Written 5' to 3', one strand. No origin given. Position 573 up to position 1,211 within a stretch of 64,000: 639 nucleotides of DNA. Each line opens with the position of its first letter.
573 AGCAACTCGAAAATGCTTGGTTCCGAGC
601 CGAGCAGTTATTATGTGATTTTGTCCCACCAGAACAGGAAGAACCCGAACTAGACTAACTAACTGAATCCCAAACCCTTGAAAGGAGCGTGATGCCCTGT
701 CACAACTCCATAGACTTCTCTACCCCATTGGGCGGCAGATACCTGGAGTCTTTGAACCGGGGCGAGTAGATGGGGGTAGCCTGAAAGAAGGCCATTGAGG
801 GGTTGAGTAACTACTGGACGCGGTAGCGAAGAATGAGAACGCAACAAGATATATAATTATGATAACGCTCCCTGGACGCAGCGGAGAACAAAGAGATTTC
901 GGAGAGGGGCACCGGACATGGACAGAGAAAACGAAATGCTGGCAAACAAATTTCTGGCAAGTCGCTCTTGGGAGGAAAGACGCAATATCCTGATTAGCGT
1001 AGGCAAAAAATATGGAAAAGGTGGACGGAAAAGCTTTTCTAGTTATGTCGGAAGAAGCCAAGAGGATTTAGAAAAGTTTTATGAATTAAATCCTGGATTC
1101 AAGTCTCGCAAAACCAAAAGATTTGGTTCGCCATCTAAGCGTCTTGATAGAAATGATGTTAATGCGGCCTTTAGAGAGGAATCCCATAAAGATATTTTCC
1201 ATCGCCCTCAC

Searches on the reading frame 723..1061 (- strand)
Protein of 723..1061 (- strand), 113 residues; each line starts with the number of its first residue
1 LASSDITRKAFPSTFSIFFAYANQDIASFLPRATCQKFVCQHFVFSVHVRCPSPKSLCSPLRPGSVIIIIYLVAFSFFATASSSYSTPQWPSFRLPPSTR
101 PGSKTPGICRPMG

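Call 105: search_protein_families(library=padloc, alignment_id=A4, max_evalue=0.001)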
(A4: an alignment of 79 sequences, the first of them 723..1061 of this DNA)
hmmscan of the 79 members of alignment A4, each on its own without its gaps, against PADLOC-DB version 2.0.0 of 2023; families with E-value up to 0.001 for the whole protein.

A. member 1, window:723-1061:- (113 aa): 0 families

B. families by the number of members that match (of 79 scanned): 12 families
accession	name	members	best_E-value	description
PDLC03014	subtilase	1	1.2e-28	-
PDLC02510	BrxP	1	4.2e-20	BrxP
PDLC02782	SspD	1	9.9e-13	SspD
PDLC03726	oMTase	1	4.3e-10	orphan methyltransferase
PDLC03721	oMTase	1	2.7e-06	orphan methyltransferase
PDLC02198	IetS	1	6.1e-05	-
PDLC04140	mad8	1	0.00023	mads_8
PDLC02662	DndC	1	0.00027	DndC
PDLC00518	JetC1|JetC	1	0.00045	DUF3584 domain; MukB-like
PDLC00911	QueC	1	0.00055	QueC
PDLC02668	DndD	1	0.00075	DndD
PDLC00509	JetC1|JetC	1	0.0009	DUF3584 domain; MukB-like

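Call 106: search_protein_families(library=pfam, alignment_id=A4, max_evalue=0.0001)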
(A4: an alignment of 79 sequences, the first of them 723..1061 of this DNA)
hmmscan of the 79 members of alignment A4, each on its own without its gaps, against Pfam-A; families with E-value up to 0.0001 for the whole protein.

A. member 1, window:723-1061:- (113 aa): 0 families

B. families by the number of members that match (of 79 scanned): 36 families (the first 25 are shown)
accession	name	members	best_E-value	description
PF07833.16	Cu_amine_oxidN1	3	3.4e-39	Copper amine oxidase N-terminal domain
PF09681.16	Phage_rep_org_N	1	7.1e-49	N-terminal phage replisome organiser (Phage_rep_org_N)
PF06605.17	Prophage_tail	1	1.5e-42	Prophage endopeptidase tail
PF00082.27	Peptidase_S8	1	4.6e-41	Subtilase family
PF03837.19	RecT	1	3.9e-39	RecT family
PF18907.5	DUF5662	1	8.4e-39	Family of unknown function (DUF5662)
PF00589.27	Phage_integrase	1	4.7e-38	Phage integrase family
PF03796.21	DnaB_C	1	8.1e-38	DnaB-like helicase C terminal domain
PF07083.16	DUF1351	1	5.7e-33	Protein of unknown function (DUF1351)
PF09588.16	YqaJ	1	7.7e-29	YqaJ-like viral recombinase domain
PF01507.26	PAPS_reduct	1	1.6e-27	Phosphoadenosine phosphosulfate reductase domain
PF10145.14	PhageMin_Tail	1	1.9e-27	Phage-related minor tail protein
PF18909.5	dGTP_diPhyd_N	1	1.1e-23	dATP/dGTP diphosphohydrolase, N-terminal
PF01510.30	Amidase_2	1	3.2e-19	N-acetylmuramoyl-L-alanine amidase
PF00534.26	Glycos_transf_1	1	1.3e-17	Glycosyl transferases group 1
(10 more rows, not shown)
